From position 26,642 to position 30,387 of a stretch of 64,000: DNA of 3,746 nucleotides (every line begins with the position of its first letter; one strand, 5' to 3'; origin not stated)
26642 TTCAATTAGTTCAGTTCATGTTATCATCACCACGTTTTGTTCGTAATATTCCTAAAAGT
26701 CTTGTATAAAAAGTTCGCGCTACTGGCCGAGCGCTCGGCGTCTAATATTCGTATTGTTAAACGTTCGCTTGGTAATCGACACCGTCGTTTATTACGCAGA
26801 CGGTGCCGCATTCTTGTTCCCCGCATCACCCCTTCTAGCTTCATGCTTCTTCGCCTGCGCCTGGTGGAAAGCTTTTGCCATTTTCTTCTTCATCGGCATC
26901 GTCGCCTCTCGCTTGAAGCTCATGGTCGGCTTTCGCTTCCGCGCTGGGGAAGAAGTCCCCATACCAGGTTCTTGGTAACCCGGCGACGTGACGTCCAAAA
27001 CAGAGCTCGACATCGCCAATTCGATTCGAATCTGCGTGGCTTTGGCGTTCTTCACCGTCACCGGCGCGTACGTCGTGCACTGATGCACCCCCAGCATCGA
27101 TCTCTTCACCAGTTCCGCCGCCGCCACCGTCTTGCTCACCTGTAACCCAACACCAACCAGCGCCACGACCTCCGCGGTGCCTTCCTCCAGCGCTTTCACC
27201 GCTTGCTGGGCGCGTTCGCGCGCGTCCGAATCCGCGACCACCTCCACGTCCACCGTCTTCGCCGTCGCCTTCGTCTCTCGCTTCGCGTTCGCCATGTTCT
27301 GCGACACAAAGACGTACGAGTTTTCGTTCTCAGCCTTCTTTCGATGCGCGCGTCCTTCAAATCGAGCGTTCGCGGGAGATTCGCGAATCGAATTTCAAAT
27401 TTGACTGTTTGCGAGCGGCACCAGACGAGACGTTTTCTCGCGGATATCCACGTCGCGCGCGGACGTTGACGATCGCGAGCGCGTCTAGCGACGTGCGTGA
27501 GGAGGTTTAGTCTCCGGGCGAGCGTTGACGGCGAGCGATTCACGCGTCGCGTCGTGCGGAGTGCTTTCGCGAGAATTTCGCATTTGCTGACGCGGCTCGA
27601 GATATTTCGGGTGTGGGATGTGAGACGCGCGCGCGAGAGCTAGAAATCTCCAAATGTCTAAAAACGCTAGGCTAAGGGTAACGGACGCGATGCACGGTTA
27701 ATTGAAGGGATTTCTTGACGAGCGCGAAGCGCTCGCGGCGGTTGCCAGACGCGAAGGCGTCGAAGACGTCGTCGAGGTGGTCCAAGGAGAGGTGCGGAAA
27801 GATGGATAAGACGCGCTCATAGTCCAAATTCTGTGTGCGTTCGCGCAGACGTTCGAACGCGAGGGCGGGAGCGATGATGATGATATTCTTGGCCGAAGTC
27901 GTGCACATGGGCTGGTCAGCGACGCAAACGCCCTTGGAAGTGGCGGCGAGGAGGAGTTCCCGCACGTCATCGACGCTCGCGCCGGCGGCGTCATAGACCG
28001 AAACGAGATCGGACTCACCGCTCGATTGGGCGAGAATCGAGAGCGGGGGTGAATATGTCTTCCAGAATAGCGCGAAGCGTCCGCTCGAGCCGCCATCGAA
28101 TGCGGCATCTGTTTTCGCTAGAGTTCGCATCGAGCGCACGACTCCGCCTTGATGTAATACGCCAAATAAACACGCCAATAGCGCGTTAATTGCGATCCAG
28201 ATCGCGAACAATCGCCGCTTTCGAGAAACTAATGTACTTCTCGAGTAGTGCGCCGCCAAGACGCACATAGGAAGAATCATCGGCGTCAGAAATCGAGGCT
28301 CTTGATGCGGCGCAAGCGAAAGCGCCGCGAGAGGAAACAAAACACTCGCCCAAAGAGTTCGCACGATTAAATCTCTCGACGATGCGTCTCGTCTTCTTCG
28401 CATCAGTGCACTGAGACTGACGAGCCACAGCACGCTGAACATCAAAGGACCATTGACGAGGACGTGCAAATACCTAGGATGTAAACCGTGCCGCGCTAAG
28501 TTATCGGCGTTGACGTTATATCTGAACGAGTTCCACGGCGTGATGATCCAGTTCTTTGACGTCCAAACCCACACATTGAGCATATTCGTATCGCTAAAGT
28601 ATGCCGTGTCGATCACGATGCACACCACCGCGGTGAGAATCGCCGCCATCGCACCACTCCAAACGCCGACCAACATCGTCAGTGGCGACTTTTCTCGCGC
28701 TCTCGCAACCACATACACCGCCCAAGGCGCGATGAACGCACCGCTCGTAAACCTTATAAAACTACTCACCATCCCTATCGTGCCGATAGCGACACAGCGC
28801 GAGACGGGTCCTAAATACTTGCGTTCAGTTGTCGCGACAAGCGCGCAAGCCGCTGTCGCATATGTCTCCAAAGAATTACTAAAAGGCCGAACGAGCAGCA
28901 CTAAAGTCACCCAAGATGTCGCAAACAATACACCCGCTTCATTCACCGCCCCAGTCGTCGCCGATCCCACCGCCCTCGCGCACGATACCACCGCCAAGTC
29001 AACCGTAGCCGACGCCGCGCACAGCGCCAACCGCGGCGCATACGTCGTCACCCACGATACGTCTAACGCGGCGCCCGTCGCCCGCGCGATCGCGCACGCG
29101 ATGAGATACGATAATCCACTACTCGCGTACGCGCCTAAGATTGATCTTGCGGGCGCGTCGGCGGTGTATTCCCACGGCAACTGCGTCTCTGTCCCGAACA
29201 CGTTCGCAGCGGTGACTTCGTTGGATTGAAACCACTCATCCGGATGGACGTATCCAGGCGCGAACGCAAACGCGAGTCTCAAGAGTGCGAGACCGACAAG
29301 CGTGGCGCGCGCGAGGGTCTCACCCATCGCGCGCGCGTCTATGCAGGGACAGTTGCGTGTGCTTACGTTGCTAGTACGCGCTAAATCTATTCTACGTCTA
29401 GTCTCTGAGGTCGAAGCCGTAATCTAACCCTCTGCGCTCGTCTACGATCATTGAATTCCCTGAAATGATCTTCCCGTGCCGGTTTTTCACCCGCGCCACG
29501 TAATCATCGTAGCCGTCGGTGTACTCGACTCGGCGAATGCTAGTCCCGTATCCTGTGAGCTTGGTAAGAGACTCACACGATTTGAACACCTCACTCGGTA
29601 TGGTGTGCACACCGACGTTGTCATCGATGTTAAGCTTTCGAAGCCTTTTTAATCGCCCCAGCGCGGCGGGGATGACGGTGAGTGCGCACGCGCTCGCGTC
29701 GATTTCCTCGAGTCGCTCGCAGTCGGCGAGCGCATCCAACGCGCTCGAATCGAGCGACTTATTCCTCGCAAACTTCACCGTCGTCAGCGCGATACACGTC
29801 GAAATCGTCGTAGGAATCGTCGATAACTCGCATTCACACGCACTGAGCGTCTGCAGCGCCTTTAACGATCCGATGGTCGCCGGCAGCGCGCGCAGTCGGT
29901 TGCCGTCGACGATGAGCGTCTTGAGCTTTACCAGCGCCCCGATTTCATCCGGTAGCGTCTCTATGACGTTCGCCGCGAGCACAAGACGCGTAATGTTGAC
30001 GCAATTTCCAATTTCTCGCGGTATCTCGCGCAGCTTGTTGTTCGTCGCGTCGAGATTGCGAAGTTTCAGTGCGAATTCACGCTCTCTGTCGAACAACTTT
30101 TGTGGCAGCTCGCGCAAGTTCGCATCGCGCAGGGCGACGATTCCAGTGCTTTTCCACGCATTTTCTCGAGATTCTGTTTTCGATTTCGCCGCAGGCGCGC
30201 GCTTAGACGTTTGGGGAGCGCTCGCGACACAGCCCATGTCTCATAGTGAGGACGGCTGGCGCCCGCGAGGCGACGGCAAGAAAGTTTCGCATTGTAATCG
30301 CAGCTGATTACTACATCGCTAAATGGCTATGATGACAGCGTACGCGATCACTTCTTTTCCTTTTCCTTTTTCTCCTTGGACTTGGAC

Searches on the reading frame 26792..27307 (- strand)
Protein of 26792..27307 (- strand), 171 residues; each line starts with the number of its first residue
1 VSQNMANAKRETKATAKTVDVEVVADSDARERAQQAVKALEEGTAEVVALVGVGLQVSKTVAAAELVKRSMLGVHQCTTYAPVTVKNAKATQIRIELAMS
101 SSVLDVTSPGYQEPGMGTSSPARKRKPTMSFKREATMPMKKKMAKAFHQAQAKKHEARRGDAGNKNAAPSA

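Call 8: search_protein_families(library=pfam, proteins=[window:26792-27307:-], max_evalue=0.01)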
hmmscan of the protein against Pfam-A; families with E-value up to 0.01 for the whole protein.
window:26792-27307:- (171 aa): 1 family
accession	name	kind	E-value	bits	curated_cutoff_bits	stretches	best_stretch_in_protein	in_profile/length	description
PF01918.27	Alba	-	6.6e-10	39.1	25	1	20-80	2-62/66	Alba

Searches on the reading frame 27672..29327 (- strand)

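Call 8: search_protein_families(library=pfam, proteins=[window:27672-29327:-], max_evalue=0.01)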
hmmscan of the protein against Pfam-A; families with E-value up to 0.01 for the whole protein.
window:27672-29327:- (551 aa): 1 family
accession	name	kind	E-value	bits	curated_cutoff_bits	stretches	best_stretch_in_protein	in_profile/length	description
PF03901.23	Glyco_transf_22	-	3.4e-62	211.4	23.8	1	13-432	6-412/414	Alg9-like mannosyltransferase family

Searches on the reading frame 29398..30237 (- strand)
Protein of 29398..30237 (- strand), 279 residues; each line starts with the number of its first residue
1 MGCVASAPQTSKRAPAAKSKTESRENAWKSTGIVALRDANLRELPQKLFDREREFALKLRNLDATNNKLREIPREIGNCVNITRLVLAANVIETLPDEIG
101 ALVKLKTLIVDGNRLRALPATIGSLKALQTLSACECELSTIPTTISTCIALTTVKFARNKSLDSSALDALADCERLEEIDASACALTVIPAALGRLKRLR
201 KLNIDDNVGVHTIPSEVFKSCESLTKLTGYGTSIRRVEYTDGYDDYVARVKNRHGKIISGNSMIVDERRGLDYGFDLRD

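Call 46: search_protein_families(library=pfam, proteins=[window:29398-30237:-], max_evalue=0.00001)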
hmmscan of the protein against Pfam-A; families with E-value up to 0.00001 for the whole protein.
window:29398-30237:- (279 aa): 4 families
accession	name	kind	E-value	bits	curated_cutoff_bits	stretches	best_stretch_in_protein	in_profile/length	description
PF23598.1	LRR_14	-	4.9e-18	65.4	40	2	115-228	59-170/353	Leucine-rich repeat region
PF12799.13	LRR_4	-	9.5e-14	51.6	27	0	58-96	2-40/44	Leucine Rich repeats (2 copies)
PF13855.12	LRR_8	-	2.5e-13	50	27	0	58-115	2-61/61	Leucine rich repeat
PF00560.39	LRR_1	-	6.3e-11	40.6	20.6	0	58-79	1-23/23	Leucine Rich Repeat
